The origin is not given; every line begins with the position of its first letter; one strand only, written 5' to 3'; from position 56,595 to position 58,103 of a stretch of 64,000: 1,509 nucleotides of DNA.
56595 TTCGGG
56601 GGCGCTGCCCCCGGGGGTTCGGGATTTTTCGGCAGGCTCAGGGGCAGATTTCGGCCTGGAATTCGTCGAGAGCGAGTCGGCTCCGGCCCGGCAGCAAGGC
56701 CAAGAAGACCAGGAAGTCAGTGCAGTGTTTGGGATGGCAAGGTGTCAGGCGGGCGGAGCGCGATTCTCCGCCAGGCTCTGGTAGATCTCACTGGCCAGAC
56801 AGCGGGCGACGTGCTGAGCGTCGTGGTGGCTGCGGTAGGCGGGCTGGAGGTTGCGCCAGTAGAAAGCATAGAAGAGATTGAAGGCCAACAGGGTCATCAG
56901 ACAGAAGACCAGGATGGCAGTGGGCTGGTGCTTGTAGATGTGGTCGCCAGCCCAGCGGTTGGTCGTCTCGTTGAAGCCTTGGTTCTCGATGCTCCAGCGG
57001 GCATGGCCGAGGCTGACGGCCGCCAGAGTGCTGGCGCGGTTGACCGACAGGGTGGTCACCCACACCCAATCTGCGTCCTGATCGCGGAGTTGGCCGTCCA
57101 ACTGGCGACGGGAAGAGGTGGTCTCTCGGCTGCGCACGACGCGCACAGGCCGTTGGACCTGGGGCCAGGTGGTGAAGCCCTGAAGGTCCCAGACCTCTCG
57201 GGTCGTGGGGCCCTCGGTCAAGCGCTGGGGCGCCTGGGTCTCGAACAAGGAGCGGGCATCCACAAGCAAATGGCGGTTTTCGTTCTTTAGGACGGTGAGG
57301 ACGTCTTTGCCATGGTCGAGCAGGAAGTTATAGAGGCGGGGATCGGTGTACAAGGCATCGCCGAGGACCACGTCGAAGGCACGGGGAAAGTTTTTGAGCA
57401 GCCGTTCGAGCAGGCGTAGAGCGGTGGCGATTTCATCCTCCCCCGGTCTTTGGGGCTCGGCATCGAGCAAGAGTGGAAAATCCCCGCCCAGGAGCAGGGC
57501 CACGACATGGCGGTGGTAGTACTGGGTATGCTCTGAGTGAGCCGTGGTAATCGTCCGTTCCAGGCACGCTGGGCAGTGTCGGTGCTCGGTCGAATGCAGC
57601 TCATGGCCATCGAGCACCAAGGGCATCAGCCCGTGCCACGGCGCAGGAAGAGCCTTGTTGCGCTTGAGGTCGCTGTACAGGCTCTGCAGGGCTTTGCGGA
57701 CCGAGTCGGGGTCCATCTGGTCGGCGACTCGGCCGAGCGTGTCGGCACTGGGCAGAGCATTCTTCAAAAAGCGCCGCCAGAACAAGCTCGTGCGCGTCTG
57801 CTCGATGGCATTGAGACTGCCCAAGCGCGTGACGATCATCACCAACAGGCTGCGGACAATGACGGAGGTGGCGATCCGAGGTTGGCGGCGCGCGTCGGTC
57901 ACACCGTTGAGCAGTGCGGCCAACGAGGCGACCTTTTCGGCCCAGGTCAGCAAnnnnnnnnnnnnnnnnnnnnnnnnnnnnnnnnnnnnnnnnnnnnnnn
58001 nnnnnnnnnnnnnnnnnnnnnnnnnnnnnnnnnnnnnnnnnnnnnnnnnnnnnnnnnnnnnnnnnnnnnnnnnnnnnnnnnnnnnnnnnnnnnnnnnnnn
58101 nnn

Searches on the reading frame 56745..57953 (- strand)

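Call 64: search_protein_families(library=pfam, max_evalue=0.001, proteins=[window:56745-57953:-])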
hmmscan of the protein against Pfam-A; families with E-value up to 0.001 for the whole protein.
window:56745-57953:- (402 aa): 2 families
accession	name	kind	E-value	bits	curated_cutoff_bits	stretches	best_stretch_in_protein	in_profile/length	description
PF01609.27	DDE_Tnp_1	-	5.3e-08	33.3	23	1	138-360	26-200/200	Transposase DDE domain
PF13701.12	DDE_Tnp_1_4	-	0.00029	19.6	34.7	0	6-361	31-370/435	Transposase DDE domain group 1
